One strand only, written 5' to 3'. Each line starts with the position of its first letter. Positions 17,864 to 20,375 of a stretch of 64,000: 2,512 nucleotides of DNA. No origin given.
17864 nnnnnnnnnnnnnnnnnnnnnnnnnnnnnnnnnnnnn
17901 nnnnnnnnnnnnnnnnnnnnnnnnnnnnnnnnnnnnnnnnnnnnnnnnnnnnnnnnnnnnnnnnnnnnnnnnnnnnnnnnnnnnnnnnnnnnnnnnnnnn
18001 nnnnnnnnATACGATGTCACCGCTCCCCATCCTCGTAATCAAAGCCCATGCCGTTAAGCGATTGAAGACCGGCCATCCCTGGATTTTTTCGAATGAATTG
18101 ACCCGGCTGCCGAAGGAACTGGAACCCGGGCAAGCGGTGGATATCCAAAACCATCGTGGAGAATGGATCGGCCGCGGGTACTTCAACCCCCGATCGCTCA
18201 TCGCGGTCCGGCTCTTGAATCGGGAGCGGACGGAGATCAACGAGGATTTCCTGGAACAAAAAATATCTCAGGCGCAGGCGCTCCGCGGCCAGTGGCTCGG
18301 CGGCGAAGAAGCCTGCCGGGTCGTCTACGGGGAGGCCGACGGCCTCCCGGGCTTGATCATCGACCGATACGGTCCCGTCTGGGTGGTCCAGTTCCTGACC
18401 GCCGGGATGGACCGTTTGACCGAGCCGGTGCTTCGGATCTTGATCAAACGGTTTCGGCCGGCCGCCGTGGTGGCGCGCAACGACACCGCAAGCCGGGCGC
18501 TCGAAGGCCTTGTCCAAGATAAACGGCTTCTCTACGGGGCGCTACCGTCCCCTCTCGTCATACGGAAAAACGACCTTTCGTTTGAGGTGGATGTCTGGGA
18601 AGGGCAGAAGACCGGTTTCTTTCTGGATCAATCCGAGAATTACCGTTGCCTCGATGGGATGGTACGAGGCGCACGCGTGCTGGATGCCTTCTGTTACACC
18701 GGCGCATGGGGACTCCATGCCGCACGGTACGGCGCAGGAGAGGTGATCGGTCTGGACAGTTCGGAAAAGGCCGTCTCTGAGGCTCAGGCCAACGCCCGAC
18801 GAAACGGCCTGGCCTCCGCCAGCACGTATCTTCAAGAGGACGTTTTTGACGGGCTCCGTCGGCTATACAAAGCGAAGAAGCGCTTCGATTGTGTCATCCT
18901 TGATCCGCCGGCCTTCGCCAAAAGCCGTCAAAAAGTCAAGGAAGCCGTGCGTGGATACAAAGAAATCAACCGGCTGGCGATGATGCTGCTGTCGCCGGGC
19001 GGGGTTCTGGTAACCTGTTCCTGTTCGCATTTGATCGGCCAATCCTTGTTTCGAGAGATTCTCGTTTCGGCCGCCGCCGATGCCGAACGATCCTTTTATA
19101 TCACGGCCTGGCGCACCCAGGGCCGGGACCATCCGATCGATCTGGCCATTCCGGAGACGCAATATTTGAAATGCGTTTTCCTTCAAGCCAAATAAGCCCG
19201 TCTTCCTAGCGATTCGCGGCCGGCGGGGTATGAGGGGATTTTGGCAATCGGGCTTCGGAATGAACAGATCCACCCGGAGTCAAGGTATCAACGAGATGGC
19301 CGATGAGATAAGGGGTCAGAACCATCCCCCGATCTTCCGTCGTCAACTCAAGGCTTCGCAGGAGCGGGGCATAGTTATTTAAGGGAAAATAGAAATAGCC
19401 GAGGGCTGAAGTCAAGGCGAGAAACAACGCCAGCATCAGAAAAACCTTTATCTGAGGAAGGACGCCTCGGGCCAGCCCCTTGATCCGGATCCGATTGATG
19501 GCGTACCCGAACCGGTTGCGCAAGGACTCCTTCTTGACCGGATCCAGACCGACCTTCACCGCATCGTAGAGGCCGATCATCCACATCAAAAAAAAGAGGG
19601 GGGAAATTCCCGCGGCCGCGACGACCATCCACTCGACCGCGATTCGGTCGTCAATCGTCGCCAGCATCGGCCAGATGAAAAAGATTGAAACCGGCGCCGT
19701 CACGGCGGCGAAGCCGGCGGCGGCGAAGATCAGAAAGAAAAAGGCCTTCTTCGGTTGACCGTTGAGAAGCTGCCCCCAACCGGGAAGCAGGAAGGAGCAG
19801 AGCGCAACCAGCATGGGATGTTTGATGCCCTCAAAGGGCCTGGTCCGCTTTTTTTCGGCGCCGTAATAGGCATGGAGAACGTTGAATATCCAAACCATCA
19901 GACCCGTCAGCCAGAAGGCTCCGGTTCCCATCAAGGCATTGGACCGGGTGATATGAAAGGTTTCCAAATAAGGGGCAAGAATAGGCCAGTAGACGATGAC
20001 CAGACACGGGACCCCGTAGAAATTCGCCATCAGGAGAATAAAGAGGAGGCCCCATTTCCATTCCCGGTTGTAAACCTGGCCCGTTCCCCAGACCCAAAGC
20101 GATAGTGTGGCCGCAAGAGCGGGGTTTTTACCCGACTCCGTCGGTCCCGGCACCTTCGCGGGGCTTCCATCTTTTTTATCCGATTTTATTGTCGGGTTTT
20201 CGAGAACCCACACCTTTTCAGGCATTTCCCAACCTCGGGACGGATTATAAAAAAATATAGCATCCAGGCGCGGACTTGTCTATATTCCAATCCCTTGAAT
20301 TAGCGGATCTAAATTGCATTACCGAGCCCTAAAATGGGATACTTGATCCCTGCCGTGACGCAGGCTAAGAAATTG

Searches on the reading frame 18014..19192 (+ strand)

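Call 84: search_protein_families(library=pfam, proteins=[window:18014-19192:+], max_evalue=0.00001)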
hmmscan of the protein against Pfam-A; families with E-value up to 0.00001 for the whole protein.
window:18014-19192:+ (393 aa): 7 families
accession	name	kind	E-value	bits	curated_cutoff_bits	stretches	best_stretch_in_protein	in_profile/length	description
PF17785.7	PUA_3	-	6e-24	84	22.6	1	8-70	2-64/64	PUA-like domain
PF10672.15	Methyltrans_SAM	-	3.9e-19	69.4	27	1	172-348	77-250/286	S-adenosylmethionine-dependent methyltransferase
PF13847.12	Methyltransf_31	-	2.5e-13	50.4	27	1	219-339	4-114/145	Methyltransferase domain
PF03602.21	Cons_hypoth95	-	2.3e-12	47.4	24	1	212-324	35-148/182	Conserved hypothetical protein 95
PF13649.12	Methyltransf_25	-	6.5e-09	36.8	27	1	222-296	1-70/97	Methyltransferase domain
PF05175.20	MTS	-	4.6e-08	33.3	23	1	219-355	32-159/170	Methyltransferase small domain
PF09445.16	Methyltransf_15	-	7.2e-06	26.1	22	0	221-300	3-81/165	RNA cap guanine-N2 methyltransferase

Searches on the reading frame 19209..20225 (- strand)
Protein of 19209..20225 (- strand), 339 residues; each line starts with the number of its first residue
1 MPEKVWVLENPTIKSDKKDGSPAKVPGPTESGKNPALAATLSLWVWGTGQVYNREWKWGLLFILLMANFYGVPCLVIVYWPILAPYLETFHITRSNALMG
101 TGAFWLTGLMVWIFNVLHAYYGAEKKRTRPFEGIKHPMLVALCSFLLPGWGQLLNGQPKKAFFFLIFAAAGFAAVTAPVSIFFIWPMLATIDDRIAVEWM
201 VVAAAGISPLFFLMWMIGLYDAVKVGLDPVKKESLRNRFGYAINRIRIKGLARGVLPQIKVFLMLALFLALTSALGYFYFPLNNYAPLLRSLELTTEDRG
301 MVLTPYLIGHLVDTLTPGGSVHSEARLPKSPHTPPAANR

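Call 85: search_protein_families(library=pfam, proteins=[window:19209-20225:-], max_evalue=0.00001)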
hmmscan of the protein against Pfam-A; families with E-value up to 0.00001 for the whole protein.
window:19209-20225:- (339 aa): 1 family
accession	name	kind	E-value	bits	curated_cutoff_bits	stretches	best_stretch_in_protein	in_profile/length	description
PF18935.5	DUF5683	-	2.3e-06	28.1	26.7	0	33-70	3-41/151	Family of unknown function (DUF5683)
